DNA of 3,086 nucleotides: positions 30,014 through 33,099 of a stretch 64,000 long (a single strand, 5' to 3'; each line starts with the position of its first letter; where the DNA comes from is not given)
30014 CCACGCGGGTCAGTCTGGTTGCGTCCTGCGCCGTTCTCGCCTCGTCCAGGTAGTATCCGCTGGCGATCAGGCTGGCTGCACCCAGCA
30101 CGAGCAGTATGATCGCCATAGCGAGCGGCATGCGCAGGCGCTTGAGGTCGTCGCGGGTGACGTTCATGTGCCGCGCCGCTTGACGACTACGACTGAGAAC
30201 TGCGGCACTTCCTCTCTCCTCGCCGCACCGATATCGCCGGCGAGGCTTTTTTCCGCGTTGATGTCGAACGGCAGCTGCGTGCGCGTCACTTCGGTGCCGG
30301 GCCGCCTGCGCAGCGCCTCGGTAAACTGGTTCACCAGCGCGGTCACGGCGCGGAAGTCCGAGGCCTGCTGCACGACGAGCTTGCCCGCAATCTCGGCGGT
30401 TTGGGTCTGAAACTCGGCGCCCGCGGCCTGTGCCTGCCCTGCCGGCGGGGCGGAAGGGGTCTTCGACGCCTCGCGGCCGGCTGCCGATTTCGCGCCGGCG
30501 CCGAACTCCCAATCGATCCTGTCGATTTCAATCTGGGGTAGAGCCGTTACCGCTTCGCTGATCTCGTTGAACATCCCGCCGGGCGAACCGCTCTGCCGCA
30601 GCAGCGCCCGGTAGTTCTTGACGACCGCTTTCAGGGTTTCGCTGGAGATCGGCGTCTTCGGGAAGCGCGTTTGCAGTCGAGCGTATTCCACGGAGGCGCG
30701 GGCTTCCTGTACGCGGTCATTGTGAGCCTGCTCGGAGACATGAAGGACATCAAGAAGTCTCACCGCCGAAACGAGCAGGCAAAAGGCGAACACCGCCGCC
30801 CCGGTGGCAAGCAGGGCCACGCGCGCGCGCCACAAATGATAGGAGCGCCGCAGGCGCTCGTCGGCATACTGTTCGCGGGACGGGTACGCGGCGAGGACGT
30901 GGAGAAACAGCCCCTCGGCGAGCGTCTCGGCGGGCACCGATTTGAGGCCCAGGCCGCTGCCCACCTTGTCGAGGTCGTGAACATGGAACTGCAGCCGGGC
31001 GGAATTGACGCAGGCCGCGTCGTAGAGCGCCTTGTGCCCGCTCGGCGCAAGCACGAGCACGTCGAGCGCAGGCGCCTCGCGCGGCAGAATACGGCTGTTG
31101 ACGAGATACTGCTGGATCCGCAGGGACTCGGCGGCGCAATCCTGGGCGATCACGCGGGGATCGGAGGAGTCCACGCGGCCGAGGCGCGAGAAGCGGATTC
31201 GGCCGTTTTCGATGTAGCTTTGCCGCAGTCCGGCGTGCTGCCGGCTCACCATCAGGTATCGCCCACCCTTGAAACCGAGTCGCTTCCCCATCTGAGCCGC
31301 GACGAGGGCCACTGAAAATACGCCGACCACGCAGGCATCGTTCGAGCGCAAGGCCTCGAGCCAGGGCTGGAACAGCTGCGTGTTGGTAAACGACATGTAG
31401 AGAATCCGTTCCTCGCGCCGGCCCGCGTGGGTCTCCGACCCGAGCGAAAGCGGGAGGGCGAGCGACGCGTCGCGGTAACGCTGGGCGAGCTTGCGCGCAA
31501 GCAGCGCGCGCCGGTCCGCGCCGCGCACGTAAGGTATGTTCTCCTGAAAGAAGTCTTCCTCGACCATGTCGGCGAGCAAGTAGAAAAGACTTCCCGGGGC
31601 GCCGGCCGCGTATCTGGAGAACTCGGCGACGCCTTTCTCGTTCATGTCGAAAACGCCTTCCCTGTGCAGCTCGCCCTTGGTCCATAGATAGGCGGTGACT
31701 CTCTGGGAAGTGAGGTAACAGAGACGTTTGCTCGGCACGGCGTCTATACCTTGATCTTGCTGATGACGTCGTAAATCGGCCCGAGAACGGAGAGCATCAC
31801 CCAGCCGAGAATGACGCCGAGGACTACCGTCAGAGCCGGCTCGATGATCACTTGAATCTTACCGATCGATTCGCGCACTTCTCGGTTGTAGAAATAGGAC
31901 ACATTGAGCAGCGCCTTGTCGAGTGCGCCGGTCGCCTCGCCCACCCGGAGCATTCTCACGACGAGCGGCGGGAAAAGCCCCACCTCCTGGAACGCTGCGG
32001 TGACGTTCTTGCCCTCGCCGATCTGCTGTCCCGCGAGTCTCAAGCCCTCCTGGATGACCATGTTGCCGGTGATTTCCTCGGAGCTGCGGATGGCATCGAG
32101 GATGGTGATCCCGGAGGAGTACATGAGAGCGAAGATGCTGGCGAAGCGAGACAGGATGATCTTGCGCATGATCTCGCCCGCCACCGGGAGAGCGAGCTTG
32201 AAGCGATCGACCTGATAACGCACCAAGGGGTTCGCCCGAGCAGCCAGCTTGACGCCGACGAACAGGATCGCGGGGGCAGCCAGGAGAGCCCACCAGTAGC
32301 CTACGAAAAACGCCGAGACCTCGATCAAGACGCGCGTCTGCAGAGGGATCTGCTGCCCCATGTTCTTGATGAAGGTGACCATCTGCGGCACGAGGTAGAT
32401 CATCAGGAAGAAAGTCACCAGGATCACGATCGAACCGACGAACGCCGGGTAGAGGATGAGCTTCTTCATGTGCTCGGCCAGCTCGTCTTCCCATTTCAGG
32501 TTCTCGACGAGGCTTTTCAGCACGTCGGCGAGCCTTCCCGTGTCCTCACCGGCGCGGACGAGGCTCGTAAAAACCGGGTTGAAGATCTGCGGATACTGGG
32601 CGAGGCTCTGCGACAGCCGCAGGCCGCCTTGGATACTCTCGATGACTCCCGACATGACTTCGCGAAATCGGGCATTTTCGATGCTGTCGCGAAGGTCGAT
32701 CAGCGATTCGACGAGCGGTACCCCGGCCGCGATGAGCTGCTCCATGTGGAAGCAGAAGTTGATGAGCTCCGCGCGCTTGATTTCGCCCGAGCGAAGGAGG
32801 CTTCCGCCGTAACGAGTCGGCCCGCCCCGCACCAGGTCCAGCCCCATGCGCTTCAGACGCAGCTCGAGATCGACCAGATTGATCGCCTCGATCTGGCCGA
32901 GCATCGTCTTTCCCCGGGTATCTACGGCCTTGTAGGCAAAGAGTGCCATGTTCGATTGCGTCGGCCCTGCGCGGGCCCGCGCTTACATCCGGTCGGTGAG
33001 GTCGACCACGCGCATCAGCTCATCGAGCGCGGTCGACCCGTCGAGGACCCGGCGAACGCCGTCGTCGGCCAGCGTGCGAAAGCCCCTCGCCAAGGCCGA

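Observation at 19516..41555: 22-kb accessory block: MSHA-like type IV pilus locus with its own sigma-54 switch, a split ABC transporter and a pilin glycosylation ligase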

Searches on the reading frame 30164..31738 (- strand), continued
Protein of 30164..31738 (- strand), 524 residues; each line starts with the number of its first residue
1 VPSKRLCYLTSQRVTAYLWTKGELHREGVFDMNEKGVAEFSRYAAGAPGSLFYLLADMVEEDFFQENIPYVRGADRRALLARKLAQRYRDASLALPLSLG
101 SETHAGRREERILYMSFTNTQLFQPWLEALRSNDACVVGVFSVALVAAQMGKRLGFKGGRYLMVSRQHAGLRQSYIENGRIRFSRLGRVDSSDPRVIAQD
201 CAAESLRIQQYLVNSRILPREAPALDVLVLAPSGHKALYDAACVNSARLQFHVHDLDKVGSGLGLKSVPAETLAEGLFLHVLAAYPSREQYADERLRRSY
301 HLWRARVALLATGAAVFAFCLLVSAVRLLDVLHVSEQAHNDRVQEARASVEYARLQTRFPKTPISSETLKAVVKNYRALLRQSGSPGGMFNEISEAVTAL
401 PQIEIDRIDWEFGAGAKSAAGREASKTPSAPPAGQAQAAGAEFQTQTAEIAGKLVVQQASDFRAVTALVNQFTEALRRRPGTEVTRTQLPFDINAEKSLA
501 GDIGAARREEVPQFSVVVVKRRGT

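Call 83: find_homologous_proteins(query=P0265)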
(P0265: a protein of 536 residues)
Query P0265 (536 aa): 170 proteins with E <= 0.001 among 8000 candidates; the best 120 are listed.
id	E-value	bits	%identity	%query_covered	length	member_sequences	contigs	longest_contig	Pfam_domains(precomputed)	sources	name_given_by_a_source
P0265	0.0e+0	1186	100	100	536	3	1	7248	-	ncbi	-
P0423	5.5e-136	473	44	99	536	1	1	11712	-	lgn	-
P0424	1.4e-135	471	43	99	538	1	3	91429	-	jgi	jgi:hypothetical protein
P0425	5.1e-135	469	42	99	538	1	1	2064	-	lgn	-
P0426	5.2e-135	469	43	99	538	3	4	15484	-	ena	-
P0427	6.1e-135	469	43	99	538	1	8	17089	-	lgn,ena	-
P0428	3.3e-134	467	43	99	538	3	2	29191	-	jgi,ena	-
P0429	2.1e-133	464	43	99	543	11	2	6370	-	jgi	jgi:hypothetical protein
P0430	2.7e-133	464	44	96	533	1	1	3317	-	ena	-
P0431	4.6e-133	463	44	99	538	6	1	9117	-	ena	-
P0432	1.2e-132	462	42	99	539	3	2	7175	-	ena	-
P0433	1.3e-132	462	42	99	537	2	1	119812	-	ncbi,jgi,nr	ncbi:MAG: hypothetical protein HN764_00540 [Gammaproteobacteria bacterium]|jgi:hypothetical protein|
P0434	1.7e-132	461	42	99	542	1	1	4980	-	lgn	-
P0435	1.7e-132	461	42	98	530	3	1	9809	-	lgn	-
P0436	2.3e-132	461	42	99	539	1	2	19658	-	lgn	-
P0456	4.6e-126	440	41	96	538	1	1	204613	-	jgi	jgi:hypothetical protein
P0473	1.6e-119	418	39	99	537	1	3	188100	-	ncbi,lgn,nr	ncbi:MAG: hypothetical protein L0Y67_03500 [Gammaproteobacteria bacterium]|nr:hypothetical protein [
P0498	6.6e-114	400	39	99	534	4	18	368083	-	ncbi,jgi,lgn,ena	-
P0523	1.4e-109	386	38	99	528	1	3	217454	-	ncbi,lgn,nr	ncbi:MAG: hypothetical protein HND53_08120 [Proteobacteria bacterium]|nr:hypothetical protein [Pseud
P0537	2.4e-104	368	36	99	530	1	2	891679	-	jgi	jgi:hypothetical protein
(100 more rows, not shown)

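Call 84: find_encoding_contigs(protein=P0537, flank=10000, max_places=1)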
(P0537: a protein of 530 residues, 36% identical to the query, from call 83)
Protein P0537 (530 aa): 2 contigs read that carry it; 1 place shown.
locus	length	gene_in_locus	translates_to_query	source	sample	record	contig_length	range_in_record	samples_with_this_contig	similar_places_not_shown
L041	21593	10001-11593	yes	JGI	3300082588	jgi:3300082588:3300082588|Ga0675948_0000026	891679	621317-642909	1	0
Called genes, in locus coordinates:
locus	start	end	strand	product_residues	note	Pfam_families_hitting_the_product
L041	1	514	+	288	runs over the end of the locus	PF02219:MTHFR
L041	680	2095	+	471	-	PF00072:Response_reg, PF00158:Sigma54_activat, PF14532:Sigma54_activ_2, PF07728:AAA_5 (weak), PF25601:AAA_lid_14, PF02954:HTH_8, PF13556:HTH_30 (weak)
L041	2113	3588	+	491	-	PF13191:AAA_16 (weak), PF13401:AAA_22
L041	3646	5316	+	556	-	PF07655:Secretin_N_2 (weak), PF00263:Secretin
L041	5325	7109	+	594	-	PF23914:TPR_CcmH_CycH (faint), PF24575:TPR_Slam (faint), PF00515:TPR_1 (faint), PF07719:TPR_2 (faint), PF13176:TPR_7 (faint), PF13181:TPR_8 (faint), PF13432:TPR_16 (weak), PF14559:TPR_19, +2 more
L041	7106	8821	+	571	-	PF05157:MshEN, PF00437:T2SSE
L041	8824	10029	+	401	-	PF28597:T2SSF_N (weak), PF00482:T2SSF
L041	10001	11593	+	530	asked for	-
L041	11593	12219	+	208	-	-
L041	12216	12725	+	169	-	-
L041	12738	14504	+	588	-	-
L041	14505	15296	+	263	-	PF07963:N_methyl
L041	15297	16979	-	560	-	-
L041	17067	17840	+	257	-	PF12698:ABC2_membrane_3 (weak)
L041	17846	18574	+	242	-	-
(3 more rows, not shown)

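Call 88: find_encoding_contigs(protein=P0473, flank=10000, max_places=1)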
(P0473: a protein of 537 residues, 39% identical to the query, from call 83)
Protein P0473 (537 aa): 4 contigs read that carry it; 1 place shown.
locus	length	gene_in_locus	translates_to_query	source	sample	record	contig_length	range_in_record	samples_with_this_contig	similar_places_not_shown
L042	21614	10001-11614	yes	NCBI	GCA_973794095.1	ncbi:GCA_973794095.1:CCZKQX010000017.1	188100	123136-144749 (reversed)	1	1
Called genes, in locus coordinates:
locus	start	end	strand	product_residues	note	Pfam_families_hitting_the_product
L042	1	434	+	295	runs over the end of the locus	PF02219:MTHFR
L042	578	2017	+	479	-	PF00072:Response_reg, PF00158:Sigma54_activat, PF14532:Sigma54_activ_2, PF07728:AAA_5 (weak), PF25601:AAA_lid_14, PF02954:HTH_8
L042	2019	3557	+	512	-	PF13401:AAA_22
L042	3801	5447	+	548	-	PF07660:STN (weak), PF07655:Secretin_N_2 (weak), PF00263:Secretin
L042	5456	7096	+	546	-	PF13428:TPR_14 (faint), PF13424:TPR_12 (faint), PF00515:TPR_1 (faint), PF07719:TPR_2 (faint), PF13174:TPR_6 (faint), PF13176:TPR_7 (faint), PF13432:TPR_16 (weak), PF14559:TPR_19, +1 more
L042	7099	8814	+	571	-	PF05157:MshEN, PF00437:T2SSE, PF13401:AAA_22 (faint)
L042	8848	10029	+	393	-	PF00482:T2SSF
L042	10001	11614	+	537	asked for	-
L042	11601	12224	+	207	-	-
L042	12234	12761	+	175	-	-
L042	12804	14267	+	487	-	-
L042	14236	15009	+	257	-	-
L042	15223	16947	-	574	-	PF02518:HATPase_c (weak)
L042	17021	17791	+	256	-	PF12679:ABC2_membrane_2 (faint)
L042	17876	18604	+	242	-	-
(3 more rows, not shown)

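Call 89: find_encoding_contigs(protein=P0523, flank=10000, max_places=1)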
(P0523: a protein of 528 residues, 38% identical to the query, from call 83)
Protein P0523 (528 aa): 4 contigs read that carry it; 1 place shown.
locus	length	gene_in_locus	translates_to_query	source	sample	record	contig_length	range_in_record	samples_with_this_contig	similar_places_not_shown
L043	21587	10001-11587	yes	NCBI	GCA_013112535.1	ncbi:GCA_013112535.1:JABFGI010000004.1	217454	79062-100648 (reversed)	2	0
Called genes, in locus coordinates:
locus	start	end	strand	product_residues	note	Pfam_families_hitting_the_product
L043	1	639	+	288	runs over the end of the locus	PF02219:MTHFR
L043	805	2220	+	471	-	PF00072:Response_reg, PF00158:Sigma54_activat, PF14532:Sigma54_activ_2, PF07728:AAA_5, PF25601:AAA_lid_14, PF02954:HTH_8, PF13556:HTH_30 (faint)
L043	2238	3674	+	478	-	PF13191:AAA_16 (weak), PF13401:AAA_22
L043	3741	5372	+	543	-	PF07655:Secretin_N_2 (weak), PF00263:Secretin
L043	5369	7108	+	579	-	PF23914:TPR_CcmH_CycH (faint), PF00515:TPR_1 (faint), PF07719:TPR_2 (faint), PF13176:TPR_7 (faint), PF13181:TPR_8 (faint), PF13424:TPR_12 (faint), PF13428:TPR_14 (faint), PF13432:TPR_16 (faint), +2 more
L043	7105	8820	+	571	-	PF05157:MshEN, PF00437:T2SSE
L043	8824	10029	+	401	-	PF28597:T2SSF_N (weak), PF00482:T2SSF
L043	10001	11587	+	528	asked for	-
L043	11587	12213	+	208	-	-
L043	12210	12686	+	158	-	-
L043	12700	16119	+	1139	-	-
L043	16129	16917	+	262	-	PF07963:N_methyl (weak)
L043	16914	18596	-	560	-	PF02518:HATPase_c (weak)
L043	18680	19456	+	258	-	PF12679:ABC2_membrane_2 (faint), PF12698:ABC2_membrane_3 (weak)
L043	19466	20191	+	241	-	-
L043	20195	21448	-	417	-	PF00211:Guanylate_cyc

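Call 101: find_encoding_contigs(protein=P0498, flank=10000, max_places=1)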
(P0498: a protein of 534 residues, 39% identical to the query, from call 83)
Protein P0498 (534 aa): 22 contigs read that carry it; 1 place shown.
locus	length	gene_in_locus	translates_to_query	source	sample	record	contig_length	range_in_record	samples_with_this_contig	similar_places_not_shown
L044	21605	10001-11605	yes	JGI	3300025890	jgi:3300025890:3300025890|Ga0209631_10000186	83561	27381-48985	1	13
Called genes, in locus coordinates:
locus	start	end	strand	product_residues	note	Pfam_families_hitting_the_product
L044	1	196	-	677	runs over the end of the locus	PF00456:Transketolase_N, PF13292:DXP_synthase_N (weak), PF02779:Transket_pyr, PF02780:Transketolase_C, PF22613:Transketolase_C_1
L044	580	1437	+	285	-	PF02219:MTHFR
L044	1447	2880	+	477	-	PF00072:Response_reg, PF00158:Sigma54_activat, PF14532:Sigma54_activ_2, PF07728:AAA_5 (weak), PF25601:AAA_lid_14, PF02954:HTH_8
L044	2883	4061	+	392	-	PF13191:AAA_16, PF13401:AAA_22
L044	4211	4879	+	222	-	-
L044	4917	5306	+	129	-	-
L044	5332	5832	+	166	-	-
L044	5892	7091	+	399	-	PF00515:TPR_1 (faint), PF07719:TPR_2 (faint), PF13174:TPR_6 (faint), PF13176:TPR_7 (faint), PF13414:TPR_11 (faint), PF13428:TPR_14 (faint), PF13432:TPR_16 (weak), PF14559:TPR_19, +1 more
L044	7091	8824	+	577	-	PF13401:AAA_22 (faint), PF05157:MshEN, PF00437:T2SSE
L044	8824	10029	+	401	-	PF28597:T2SSF_N, PF00482:T2SSF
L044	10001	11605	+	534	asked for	-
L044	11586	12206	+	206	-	-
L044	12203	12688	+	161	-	-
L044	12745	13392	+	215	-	-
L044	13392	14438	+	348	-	-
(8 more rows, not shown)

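Call 102: find_encoding_contigs(protein=P0456, flank=10000, max_places=1)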
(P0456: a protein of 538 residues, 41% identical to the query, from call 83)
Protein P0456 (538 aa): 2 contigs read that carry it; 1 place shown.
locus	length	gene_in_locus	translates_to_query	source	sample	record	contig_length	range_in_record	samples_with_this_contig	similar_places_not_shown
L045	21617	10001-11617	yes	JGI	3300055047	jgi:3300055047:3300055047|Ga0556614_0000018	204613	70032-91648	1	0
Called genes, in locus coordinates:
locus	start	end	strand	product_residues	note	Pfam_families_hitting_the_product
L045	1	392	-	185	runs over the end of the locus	PF00578:AhpC-TSA, PF08534:Redoxin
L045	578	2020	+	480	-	PF00072:Response_reg, PF00158:Sigma54_activat, PF14532:Sigma54_activ_2, PF07728:AAA_5 (weak), PF25601:AAA_lid_14, PF02954:HTH_8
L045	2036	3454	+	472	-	PF13191:AAA_16 (weak), PF13401:AAA_22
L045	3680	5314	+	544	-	PF07655:Secretin_N_2 (weak), PF00263:Secretin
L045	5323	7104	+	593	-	PF00515:TPR_1 (faint), PF07719:TPR_2 (faint), PF13424:TPR_12 (faint), PF13428:TPR_14 (faint), PF13432:TPR_16, PF13174:TPR_6 (faint), PF14559:TPR_19 (weak), PF13432:TPR_16 (weak), +4 more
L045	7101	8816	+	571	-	PF05157:MshEN, PF00437:T2SSE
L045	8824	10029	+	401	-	PF28597:T2SSF_N (weak), PF00482:T2SSF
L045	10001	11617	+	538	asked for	-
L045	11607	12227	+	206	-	-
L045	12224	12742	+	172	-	-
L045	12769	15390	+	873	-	-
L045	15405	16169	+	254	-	PF07963:N_methyl (weak)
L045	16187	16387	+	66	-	-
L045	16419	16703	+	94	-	-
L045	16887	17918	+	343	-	PF12281:NTP_transf_8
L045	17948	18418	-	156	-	-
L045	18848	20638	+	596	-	-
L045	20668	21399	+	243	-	-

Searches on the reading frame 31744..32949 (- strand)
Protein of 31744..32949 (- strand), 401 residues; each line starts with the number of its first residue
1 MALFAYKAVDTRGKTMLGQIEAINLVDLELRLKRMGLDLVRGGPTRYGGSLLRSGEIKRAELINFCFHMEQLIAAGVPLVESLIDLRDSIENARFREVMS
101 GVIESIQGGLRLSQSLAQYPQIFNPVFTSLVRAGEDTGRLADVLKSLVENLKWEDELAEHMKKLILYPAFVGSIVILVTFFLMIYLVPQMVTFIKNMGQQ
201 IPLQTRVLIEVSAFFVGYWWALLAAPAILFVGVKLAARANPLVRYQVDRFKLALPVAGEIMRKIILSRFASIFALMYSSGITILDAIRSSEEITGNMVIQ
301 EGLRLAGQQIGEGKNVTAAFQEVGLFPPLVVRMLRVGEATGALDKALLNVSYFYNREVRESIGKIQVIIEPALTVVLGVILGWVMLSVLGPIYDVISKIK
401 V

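Call 5: search_protein_families(library=pfam, proteins=[window:31744-32949:-], max_evalue=0.01)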
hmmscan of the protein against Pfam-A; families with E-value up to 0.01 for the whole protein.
window:31744-32949:- (401 aa): 1 family
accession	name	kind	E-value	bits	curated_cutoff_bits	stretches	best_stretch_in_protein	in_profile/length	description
PF00482.28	T2SSF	-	1.1e-45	155.1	25.2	2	65-188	1-125/125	Type II secretion system (T2SS), protein F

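Call 7: search_protein_families(library=ncbifam, proteins=[window:31744-32949:-], max_evalue=0.01)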
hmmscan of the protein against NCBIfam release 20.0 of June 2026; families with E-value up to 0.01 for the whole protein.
window:31744-32949:- (401 aa): 6 families
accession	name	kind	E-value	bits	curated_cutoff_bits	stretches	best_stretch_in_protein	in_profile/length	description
TIGR02120.1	GspF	equivalog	8.3e-91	305.2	424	1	4-397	1-399/401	type II secretion system inner membrane protein GspF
NF052607.1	T4PiliAsmPilCThrm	equivalog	1.6e-75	254.7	700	1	1-399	1-404/406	type IV pilus assembly protein PilC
NF052606.1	T4PiliAsmPilCMyx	equivalog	2.2e-70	237.6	700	1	2-400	20-419/419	type IV pilus assembly protein PilC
NF007861.0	PRK10573.1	equivalog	4.1e-62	210.5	401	1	3-394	6-393/401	protein transport protein HofC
NF047826.1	T3SSXpsF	equivalog_domain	4.4e-59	200.3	650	1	1-399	1-404/405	type II secretion system protein XpsF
NF041012.2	T4P_ComGB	equivalog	5.5e-34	118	240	1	63-396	4-331/332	competence type IV pilus assembly protein ComGB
